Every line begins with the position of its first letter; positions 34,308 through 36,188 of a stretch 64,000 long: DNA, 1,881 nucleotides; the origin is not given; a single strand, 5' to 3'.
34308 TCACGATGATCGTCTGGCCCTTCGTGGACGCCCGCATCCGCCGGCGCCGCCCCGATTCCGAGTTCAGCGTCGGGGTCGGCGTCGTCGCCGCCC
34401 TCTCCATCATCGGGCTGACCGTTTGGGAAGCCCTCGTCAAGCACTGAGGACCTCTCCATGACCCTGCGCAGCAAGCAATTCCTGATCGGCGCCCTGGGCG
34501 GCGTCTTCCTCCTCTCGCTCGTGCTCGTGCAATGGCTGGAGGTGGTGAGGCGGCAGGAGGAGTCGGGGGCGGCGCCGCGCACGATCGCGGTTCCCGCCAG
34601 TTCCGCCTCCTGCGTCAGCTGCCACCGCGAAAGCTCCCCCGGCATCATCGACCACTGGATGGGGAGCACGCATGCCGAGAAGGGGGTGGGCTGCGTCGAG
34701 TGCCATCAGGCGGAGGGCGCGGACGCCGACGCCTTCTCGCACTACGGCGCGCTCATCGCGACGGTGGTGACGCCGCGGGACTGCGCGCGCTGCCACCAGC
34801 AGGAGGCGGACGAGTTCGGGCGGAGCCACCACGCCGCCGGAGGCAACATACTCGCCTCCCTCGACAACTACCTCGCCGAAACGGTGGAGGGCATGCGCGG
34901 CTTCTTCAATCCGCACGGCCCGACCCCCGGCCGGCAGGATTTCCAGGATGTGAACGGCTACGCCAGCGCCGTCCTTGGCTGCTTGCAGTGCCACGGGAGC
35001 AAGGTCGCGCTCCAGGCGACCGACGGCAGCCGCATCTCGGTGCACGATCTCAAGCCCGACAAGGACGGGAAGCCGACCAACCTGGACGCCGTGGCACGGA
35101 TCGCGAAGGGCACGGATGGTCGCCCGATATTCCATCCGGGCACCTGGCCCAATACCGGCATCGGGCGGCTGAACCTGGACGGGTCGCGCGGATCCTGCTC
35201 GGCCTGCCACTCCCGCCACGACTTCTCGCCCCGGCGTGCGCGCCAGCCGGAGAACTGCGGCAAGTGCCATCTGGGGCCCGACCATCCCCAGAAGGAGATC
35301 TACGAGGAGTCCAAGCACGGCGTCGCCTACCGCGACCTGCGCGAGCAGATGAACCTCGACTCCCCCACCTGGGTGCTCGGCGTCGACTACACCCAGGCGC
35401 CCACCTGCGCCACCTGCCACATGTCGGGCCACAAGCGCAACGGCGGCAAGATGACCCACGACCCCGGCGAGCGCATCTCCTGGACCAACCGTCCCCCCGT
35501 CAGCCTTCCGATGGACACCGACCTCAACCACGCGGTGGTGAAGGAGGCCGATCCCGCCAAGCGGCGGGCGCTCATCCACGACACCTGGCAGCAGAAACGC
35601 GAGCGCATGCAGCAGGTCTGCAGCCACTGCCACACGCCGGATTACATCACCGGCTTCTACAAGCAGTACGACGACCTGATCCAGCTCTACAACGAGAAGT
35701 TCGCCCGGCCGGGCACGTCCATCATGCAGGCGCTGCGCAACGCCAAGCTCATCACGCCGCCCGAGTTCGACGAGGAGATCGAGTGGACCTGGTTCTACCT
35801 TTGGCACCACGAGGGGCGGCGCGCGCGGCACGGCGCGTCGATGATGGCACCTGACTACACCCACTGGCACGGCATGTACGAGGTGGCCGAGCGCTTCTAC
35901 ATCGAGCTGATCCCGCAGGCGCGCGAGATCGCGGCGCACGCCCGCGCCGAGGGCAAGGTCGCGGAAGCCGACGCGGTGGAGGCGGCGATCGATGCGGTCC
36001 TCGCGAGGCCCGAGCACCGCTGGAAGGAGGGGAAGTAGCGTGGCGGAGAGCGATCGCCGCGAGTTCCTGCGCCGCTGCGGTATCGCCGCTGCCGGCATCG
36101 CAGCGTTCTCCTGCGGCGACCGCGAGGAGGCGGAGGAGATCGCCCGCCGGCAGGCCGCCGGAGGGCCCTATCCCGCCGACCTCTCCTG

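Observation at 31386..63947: Anammox/nitrifier-like electron-transfer parts list concentrated in 33 kb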

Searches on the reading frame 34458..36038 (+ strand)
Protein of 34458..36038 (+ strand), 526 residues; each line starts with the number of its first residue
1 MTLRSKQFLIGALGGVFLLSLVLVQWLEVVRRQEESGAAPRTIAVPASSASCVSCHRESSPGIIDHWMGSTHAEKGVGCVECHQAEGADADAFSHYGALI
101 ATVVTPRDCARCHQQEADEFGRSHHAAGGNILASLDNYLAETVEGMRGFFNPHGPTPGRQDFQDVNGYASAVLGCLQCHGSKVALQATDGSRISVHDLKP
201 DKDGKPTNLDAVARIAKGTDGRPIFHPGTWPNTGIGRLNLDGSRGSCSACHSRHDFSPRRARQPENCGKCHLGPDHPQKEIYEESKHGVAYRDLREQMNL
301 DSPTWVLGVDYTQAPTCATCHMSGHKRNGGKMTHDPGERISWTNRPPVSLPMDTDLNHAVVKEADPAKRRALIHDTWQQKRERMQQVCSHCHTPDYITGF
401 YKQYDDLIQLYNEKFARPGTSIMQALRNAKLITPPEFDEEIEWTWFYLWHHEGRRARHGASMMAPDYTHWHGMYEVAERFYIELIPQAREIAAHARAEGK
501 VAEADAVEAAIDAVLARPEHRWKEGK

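Call 7: search_protein_families(library=pfam, proteins=[window:34458-36038:+], max_evalue=0.01)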
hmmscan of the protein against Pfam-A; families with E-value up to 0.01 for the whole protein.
window:34458-36038:+ (526 aa): 6 families
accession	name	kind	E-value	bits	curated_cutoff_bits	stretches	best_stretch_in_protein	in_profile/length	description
PF13447.11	Multi-haem_cyto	-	2.6e-21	76.5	21.9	1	245-406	96-236/269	Seven times multi-haem cytochrome CxxCH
PF14522.11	Cytochrome_C7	-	9.9e-13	48.2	24.8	2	48-114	12-67/67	Cytochrome c7 and related cytochrome c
PF13435.11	Cytochrome_C554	-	2.5e-10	41.6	20.8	1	267-335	2-69/84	Cytochrome c554 and c-prime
PF22113.1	Mtrc-MtrF_II-IV_dom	-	2.6e-07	30.7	30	1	244-396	6-167/176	Outer membrane cytochrome MtrC/MtrF-like, domains II/IV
PF14537.11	Cytochrom_c3_2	-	1.2e-06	29.4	25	0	71-118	1-38/79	Cytochrome c3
PF09699.15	Paired_CXXCH_1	-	1.7e-05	24.9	20.6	0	244-271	6-36/41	Doubled CXXCH motif (Paired_CXXCH_1)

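Call 9: search_protein_families(library=ncbifam, proteins=[window:34458-36038:+], max_evalue=0.001)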
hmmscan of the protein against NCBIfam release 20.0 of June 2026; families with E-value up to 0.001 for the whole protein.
window:34458-36038:+ (526 aa): 4 families
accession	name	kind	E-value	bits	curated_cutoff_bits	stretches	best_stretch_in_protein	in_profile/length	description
NF052343.1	hydrazine_HDH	equivalog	5e-21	74.7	900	1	244-332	222-310/564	hydrazine dehydrogenase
TIGR03508.1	decahem_SO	subfamily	3.5e-08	33.2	192.2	1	41-125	62-137/258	DmsE family decaheme c-type cytochrome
NF041028.1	decahem_GSU2203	exception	2.6e-06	26.9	325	1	43-125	95-168/317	GSU2203 family decaheme c-type cytochrome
TIGR01904.2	GSu_C4xC__C2xCH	domain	1.7e-05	24.5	27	0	46-92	18-65/73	CxxxxCH/CxxCH domain c-type cytochrome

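Call 12: search_solved_structures(query=window:34458-36038:+, max_evalue=0.01, show_alignments=2)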
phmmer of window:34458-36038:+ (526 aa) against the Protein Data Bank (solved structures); distinct sequences matched with E-value up to 0.01: 8.
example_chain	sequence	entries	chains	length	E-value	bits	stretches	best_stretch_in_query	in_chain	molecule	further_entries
4qo5_A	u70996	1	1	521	1.2e-44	156.1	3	229-323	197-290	Hypothetical multiheme protein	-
6h5l_A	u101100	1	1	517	1.9e-23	86.1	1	245-408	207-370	Similar to hydroxylamine oxidoreductase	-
4fas_A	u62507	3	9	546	8e-15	57.6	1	244-348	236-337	Hydroxylamine oxidoreductase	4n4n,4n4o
1fgj_A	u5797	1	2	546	8.7e-15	57.5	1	243-348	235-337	HYDROXYLAMINE OXIDOREDUCTASE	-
6m0p_A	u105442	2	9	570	9.4e-15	57.4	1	244-348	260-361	Aerobic hydroxylamine oxidoreductase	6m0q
6hif_G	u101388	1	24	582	2.1e-14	56.2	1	246-328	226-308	Hydrazine dehydrogenase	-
4n4j_A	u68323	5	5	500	1.6e-13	53.3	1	244-328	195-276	hydroxylamine oxidoreductase | Similar to hydroxylamine oxidoreductase hao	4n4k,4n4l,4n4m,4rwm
6t5e_A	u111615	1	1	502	4.3e-13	51.9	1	246-328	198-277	Hydroxylamine oxidoreductase-like protein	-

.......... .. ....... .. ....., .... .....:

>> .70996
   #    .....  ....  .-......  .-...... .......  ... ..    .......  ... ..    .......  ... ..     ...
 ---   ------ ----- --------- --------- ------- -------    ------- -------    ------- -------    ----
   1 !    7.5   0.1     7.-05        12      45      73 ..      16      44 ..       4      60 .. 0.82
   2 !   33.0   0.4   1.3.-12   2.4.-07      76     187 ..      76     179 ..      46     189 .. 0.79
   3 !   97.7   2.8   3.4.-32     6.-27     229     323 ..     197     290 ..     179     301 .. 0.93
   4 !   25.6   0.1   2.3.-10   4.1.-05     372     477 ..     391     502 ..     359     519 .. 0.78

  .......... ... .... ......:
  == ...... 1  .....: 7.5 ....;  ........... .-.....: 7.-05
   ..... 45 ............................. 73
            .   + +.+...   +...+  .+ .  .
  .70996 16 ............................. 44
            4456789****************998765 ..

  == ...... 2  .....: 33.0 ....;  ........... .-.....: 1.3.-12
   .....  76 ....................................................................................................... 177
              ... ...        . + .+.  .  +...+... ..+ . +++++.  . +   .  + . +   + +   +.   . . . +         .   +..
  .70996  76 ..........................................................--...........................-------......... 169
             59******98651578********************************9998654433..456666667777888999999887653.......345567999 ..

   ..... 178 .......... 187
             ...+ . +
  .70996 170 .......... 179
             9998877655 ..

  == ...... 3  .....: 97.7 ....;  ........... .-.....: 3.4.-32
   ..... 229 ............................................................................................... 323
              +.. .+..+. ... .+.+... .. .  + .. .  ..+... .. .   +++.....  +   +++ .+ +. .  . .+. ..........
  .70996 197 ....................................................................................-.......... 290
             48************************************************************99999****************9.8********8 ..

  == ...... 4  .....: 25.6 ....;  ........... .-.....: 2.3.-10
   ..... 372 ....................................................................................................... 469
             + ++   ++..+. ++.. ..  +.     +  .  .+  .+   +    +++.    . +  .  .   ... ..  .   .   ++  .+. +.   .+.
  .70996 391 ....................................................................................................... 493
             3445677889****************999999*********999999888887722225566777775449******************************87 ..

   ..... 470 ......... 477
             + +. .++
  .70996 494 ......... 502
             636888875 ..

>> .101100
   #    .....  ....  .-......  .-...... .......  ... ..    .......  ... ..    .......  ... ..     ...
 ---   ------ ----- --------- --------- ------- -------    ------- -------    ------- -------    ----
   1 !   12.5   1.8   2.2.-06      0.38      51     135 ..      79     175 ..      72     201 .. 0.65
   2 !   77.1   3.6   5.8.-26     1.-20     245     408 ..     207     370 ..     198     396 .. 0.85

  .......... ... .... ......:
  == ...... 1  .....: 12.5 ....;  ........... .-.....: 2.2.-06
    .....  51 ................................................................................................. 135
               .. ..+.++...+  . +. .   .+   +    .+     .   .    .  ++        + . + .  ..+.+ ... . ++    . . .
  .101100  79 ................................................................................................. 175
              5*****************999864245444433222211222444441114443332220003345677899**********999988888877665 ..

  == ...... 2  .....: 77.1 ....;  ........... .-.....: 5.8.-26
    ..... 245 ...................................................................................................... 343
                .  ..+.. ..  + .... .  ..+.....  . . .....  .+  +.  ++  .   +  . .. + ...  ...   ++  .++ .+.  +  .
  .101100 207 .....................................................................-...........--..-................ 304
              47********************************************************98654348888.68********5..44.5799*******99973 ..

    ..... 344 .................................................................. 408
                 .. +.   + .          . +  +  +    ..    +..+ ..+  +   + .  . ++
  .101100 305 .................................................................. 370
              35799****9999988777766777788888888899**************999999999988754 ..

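Call 24: find_homologous_proteins(query=window:34458-36038:+, max_evalue=1e-10)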
Query window:34458-36038:+ (526 aa): 7977 proteins with E <= 1e-10 among 8000 candidates; the best 120 are listed.
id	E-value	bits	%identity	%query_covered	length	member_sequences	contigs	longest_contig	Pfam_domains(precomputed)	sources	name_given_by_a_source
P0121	0.0e+0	1258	100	100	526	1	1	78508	PF09699.16,PF14537.12,PF13435.12,PF13447.12,PF14522.12,PF22113.2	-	-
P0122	1.5e-295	999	78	100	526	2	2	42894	PF13435.12,PF13447.12,PF14522.12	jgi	-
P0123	6.1e-291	984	75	100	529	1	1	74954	PF09699.16,PF13435.12,PF13447.12,PF14522.12,PF22113.2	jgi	-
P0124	2.4e-290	982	76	100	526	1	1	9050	PF14537.12,PF13435.12,PF13447.12,PF14522.12,PF22113.2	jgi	jgi:hypothetical protein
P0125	6.5e-284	961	74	100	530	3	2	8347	PF09699.16,PF14537.12,PF13435.12,PF13447.12,PF14522.12,PF22113.2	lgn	-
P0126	8.2e-283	957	76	99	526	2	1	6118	PF13435.12,PF13447.12,PF14522.12,PF22113.2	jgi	-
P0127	5.5e-281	951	75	99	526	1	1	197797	PF09699.16,PF13435.12,PF13447.12,PF14522.12,PF22113.2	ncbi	-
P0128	1.0e-280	950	74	100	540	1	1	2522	PF13435.12,PF13447.12,PF14522.12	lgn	-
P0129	2.9e-280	949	73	99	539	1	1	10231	PF13435.12,PF13447.12,PF14522.12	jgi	jgi:hypothetical protein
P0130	1.2e-279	947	75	99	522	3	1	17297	PF13435.12,PF13447.12,PF14522.12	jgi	jgi:hypothetical protein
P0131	2.3e-279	946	73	99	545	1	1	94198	PF14537.12,PF13435.12,PF13447.12,PF14522.12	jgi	jgi:hydroxylamine dehydrogenase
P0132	4.8e-279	945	74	100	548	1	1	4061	PF13435.12,PF13447.12,PF14522.12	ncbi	ncbi:MAG: multiheme c-type cytochrome [Acidobacteriota bacterium]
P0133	2.8e-278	942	74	100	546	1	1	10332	PF13435.12,PF13447.12,PF14522.12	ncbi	-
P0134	3.9e-278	942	73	100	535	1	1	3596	PF09699.16,PF14537.12,PF13435.12,PF13447.12,PF14522.12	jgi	jgi:hypothetical protein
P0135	4.1e-278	942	73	100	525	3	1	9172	PF13435.12,PF13447.12,PF14522.12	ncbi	-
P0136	4.3e-278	942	73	100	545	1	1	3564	PF13435.12,PF13447.12,PF14522.12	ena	-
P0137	7.3e-278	941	74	99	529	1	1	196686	PF14537.12,PF13435.12,PF13447.12,PF14522.12,PF22113.2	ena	-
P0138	8.3e-278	941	75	99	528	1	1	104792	PF13435.12,PF13447.12,PF14522.12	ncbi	-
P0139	8.6e-278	941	75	100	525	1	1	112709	PF14537.12,PF13435.12,PF13447.12,PF14522.12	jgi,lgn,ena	-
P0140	1.3e-277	940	74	100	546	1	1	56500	PF14537.12,PF13435.12,PF13447.12,PF14522.12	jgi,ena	-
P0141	2.0e-277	939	73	100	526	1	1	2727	PF13435.12,PF13447.12,PF14522.12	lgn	-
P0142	4.7e-277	938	74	100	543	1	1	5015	PF09699.16,PF13435.12,PF13447.12,PF14522.12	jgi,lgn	jgi:hypothetical protein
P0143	5.3e-277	938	74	99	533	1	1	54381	PF09699.16,PF13435.12,PF13447.12,PF14522.12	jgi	jgi:hydroxylamine dehydrogenase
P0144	1.3e-276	937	73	100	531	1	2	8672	PF13435.12,PF13447.12,PF14522.12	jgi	jgi:hypothetical protein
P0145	1.3e-276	937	75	100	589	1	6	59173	PF14537.12,PF13435.12,PF13447.12,PF14522.12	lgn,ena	-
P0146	1.8e-276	936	73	100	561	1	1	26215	PF13435.12,PF13447.12,PF14522.12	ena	-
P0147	1.9e-276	936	73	100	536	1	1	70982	PF09699.16,PF14537.12,PF13435.12,PF13447.12,PF14522.12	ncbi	-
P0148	1.9e-276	936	74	99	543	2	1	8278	PF13435.12,PF13447.12,PF14522.12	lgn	-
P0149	2.0e-276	936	73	99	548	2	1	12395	PF13435.12,PF13447.12,PF14522.12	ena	-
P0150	2.1e-276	936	73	100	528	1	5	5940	PF09699.16,PF13435.12,PF13447.12,PF14522.12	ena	-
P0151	3.0e-276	935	74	100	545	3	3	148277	PF13435.12,PF13447.12,PF14522.12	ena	-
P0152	6.5e-276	934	74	100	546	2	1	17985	PF14537.12,PF13435.12,PF13447.12,PF14522.12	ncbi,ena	-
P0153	7.0e-276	934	74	100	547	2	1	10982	PF13435.12,PF13447.12,PF14522.12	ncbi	-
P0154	1.0e-275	934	74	99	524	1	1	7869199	PF14537.12,PF13435.12,PF13447.12,PF14522.12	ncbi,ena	-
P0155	1.1e-275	934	73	100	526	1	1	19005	PF13435.12,PF13447.12,PF14522.12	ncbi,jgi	ncbi:MAG: multiheme c-type cytochrome [Planctomycetota bacterium]|jgi:hypothetical protein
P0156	1.4e-275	933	73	99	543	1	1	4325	PF13435.12,PF13447.12,PF14522.12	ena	-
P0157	1.4e-275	933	73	100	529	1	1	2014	PF14537.12,PF13435.12,PF13447.12,PF14522.12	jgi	jgi:hypothetical protein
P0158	1.8e-275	933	74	100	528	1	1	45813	PF13435.12,PF13447.12,PF14522.12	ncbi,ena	-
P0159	2.0e-275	933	73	100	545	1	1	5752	PF14537.12,PF13435.12,PF13447.12,PF14522.12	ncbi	-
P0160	2.1e-275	933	73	100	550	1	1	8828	PF09699.16,PF13435.12,PF13447.12,PF14522.12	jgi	jgi:hypothetical protein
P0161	2.2e-275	933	74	99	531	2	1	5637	PF14537.12,PF13435.12,PF13447.12,PF14522.12,PF22113.2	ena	-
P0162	2.3e-275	933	73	100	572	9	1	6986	PF13435.12,PF13447.12,PF14522.12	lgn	-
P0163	2.4e-275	932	74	100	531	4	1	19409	PF13435.12,PF13447.12,PF14522.12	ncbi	-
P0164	2.7e-275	932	74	100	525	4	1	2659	PF13435.12,PF13447.12,PF14522.12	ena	-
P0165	3.0e-275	932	74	100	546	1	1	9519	PF14537.12,PF13435.12,PF13447.12,PF14522.12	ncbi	ncbi:MAG: multiheme c-type cytochrome [Acidobacteriota bacterium]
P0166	3.5e-275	932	73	100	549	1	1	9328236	PF14537.12,PF13435.12,PF13447.12,PF14522.12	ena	-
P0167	3.8e-275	932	75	100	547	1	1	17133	PF14537.12,PF13435.12,PF13447.12,PF14522.12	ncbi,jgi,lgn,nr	ncbi:MAG: hydroxylamine oxidoreductase [Acidobacteria bacterium]|nr:MAG: hydroxylamine oxidoreductas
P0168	4.3e-275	932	74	99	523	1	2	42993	PF09699.16,PF14537.12,PF13435.12,PF13447.12,PF14522.12,PF22113.2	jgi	jgi:hypothetical protein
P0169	4.3e-275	932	73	99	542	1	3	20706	PF13435.12,PF13447.12,PF14522.12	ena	-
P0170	4.6e-275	932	73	100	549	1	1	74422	PF09699.16,PF13435.12,PF13447.12,PF14522.12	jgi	-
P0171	4.8e-275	931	73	99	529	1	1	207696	PF13435.12,PF13447.12,PF14522.12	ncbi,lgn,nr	ncbi:MAG: hypothetical protein KatS3mg105_4230 [Gemmatales bacterium]|nr:MAG: hypothetical protein K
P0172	5.6e-275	931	72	100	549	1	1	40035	PF13435.12,PF13447.12,PF14522.12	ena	-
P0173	6.3e-275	931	72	99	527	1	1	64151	PF13435.12,PF13447.12,PF14522.12,PF22113.2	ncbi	ncbi:MAG: multiheme c-type cytochrome [Planctomycetota bacterium]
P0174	8.1e-275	931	75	100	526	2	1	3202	PF14537.12,PF13435.12,PF13447.12,PF14522.12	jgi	jgi:hypothetical protein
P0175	1.5e-274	930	74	100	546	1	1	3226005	PF13435.12,PF13447.12,PF14522.12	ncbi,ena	-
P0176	1.6e-274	930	73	100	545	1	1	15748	PF13435.12,PF13447.12,PF14522.12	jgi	jgi:hypothetical protein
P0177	2.1e-274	929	72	100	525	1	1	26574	PF13435.12,PF13447.12,PF14522.12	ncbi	-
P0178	2.2e-274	929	73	99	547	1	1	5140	PF14537.12,PF13435.12,PF13447.12,PF14522.12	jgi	jgi:hypothetical protein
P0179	2.3e-274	929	73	100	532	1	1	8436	PF09699.16,PF13435.12,PF13447.12,PF14522.12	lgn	-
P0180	2.7e-274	929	73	100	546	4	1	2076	PF13435.12,PF13447.12,PF14522.12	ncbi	-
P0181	2.7e-274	929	74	99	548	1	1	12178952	PF13435.12,PF13447.12,PF14522.12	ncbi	-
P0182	2.9e-274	929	73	99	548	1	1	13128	PF09699.16,PF14537.12,PF13435.12,PF13447.12,PF14522.12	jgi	jgi:hypothetical protein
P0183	3.9e-274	928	73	100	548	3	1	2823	PF13435.12,PF13447.12,PF14522.12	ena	-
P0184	4.5e-274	928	73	99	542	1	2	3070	PF13435.12,PF13447.12,PF14522.12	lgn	-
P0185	5.2e-274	928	73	100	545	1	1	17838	PF14537.12,PF13435.12,PF13447.12,PF14522.12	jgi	jgi:hypothetical protein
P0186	6.0e-274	928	72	100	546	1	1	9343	PF14537.12,PF13435.12,PF13447.12,PF14522.12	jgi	jgi:hypothetical protein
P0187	7.7e-274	927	73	100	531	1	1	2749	PF13435.12,PF13447.12,PF14522.12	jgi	-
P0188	8.0e-274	927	73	99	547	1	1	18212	PF14537.12,PF13435.12,PF13447.12,PF14522.12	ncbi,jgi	jgi:hypothetical protein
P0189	8.3e-274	927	72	100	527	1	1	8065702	PF14537.12,PF13435.12,PF13447.12,PF14522.12,PF22113.2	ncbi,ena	-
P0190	8.7e-274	927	73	100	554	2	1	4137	PF14537.12,PF13435.12,PF13447.12,PF14522.12,PF22113.2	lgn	-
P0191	9.6e-274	927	73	100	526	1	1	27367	PF13435.12,PF13447.12,PF14522.12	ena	-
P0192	9.7e-274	927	73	99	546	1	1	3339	PF09699.16,PF13435.12,PF13447.12,PF14522.12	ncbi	-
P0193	9.9e-274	927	73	99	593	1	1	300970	PF09699.16,PF13435.12,PF13447.12,PF14522.12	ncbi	ncbi:MAG: multiheme c-type cytochrome [Planctomycetaceae bacterium]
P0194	1.0e-273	927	74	99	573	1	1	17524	PF13435.12,PF13447.12,PF14522.12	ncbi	-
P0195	1.1e-273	927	72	99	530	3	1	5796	PF13435.12,PF13447.12,PF14522.12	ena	-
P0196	1.1e-273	927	72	100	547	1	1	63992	PF14537.12,PF13435.12,PF13447.12,PF14522.12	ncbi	-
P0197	1.2e-273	927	72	100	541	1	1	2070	PF09699.16,PF13435.12,PF13447.12,PF14522.12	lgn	-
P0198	1.6e-273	926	73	100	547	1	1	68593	PF09699.16,PF13435.12,PF13447.12,PF14522.12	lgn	-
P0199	1.7e-273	926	73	99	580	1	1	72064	PF14537.12,PF13435.12,PF13447.12,PF14522.12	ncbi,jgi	-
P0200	2.1e-273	926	72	100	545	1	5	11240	PF14537.12,PF13435.12,PF13447.12,PF14522.12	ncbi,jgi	jgi:hypothetical protein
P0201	2.6e-273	926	72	100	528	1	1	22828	PF13435.12,PF13447.12,PF14522.12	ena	-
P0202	2.7e-273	926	72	99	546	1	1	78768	PF13435.12,PF13447.12,PF14522.12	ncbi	ncbi:MAG: multiheme c-type cytochrome [Terriglobia bacterium]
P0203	2.8e-273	926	73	100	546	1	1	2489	PF14537.12,PF13435.12,PF13447.12,PF14522.12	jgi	jgi:hypothetical protein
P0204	3.1e-273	926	73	100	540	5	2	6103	PF14537.12,PF13435.12,PF13447.12,PF14522.12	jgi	jgi:hypothetical protein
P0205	3.1e-273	925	72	100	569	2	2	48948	PF14537.12,PF13435.12,PF13447.12,PF14522.12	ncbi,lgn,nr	ncbi:MAG: hydroxylamine oxidoreductase [Planctomycetota bacterium]|nr:MAG: hydroxylamine oxidoreduct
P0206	3.2e-273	925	73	99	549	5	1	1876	PF13435.12,PF13447.12,PF14522.12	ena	-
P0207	3.5e-273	925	73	100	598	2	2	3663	PF14537.12,PF13435.12,PF13447.12,PF14522.12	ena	-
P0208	3.6e-273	925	74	100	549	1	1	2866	PF14537.12,PF13435.12,PF13447.12,PF14522.12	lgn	-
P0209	4.1e-273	925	74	100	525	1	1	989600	PF09699.16,PF14537.12,PF13435.12,PF13447.12,PF14522.12,PF22113.2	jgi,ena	-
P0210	4.4e-273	925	72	100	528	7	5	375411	PF14537.12,PF13435.12,PF13447.12,PF14522.12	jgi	jgi:hypothetical protein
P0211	4.4e-273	925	73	100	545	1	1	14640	PF13435.12,PF13447.12,PF14522.12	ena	-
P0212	5.5e-273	925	73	99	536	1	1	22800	PF13435.12,PF13447.12,PF14522.12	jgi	jgi:hydroxylamine dehydrogenase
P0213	5.5e-273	925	72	100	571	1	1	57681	PF13435.12,PF13447.12,PF14522.12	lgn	-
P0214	6.2e-273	924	73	100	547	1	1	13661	PF13435.12,PF13447.12,PF14522.12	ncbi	-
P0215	7.7e-273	924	73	100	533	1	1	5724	PF14537.12,PF13435.12,PF13447.12,PF14522.12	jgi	jgi:hypothetical protein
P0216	8.1e-273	924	72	99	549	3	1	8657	PF14537.12,PF13435.12,PF13447.12,PF14522.12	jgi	jgi:hypothetical protein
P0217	9.4e-273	924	73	100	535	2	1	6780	PF14537.12,PF13435.12,PF13447.12,PF14522.12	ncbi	-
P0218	1.1e-272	924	72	100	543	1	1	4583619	PF09699.16,PF13435.12,PF13447.12,PF14522.12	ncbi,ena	-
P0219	1.1e-272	924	73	100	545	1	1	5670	PF14537.12,PF13435.12,PF13447.12,PF14522.12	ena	-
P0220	1.2e-272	924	72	99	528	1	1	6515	PF13435.12,PF13447.12,PF14522.12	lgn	-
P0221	1.6e-272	923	73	100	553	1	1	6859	PF09699.16,PF13435.12,PF13447.12,PF14522.12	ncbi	ncbi:MAG: multiheme c-type cytochrome [Acidobacteriota bacterium]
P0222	1.6e-272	923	73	100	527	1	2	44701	PF13435.12,PF13447.12,PF14522.12,PF22113.2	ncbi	-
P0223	1.6e-272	923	73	99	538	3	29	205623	PF09699.16,PF14537.12,PF13435.12,PF13447.12,PF14522.12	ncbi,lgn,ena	-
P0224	1.7e-272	923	72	100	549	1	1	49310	PF13435.12,PF13447.12,PF14522.12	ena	-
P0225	1.8e-272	923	73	100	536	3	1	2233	PF14537.12,PF13435.12,PF13447.12,PF14522.12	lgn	-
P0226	1.9e-272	923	72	100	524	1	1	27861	PF13435.12,PF13447.12,PF14522.12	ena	-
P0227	2.1e-272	923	73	100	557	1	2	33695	PF14537.12,PF13435.12,PF13447.12,PF14522.12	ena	-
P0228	2.4e-272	923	72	99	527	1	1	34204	PF13435.12,PF13447.12,PF14522.12,PF22113.2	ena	-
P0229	3.1e-272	922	73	100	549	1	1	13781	PF14537.12,PF13435.12,PF13447.12,PF14522.12,PF22113.2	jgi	jgi:hypothetical protein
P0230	3.6e-272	922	72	100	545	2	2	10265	PF13435.12,PF13447.12,PF14522.12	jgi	jgi:hypothetical protein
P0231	3.8e-272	922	74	100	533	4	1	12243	PF13435.12,PF13447.12,PF14522.12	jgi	-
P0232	3.9e-272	922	72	100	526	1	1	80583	PF14537.12,PF13435.12,PF13447.12,PF14522.12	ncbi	-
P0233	3.9e-272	922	74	100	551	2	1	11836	PF13435.12,PF13447.12,PF14522.12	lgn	-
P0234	4.1e-272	922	73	100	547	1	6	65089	PF13435.12,PF13447.12,PF14522.12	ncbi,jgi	jgi:hypothetical protein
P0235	4.2e-272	922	73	100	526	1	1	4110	PF13435.12,PF13447.12,PF14522.12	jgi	-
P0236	4.5e-272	922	75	100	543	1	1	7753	PF13435.12,PF13447.12,PF14522.12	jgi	jgi:hypothetical protein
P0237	5.2e-272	921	73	100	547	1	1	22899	PF13435.12,PF13447.12,PF14522.12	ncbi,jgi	jgi:hypothetical protein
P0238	5.8e-272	921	73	100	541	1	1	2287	PF14537.12,PF13435.12,PF13447.12,PF14522.12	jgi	jgi:hypothetical protein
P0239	5.9e-272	921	72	100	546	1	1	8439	PF14537.12,PF13435.12,PF13447.12,PF14522.12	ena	-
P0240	6.2e-272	921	74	99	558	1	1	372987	PF13435.12,PF13447.12,PF14522.12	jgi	-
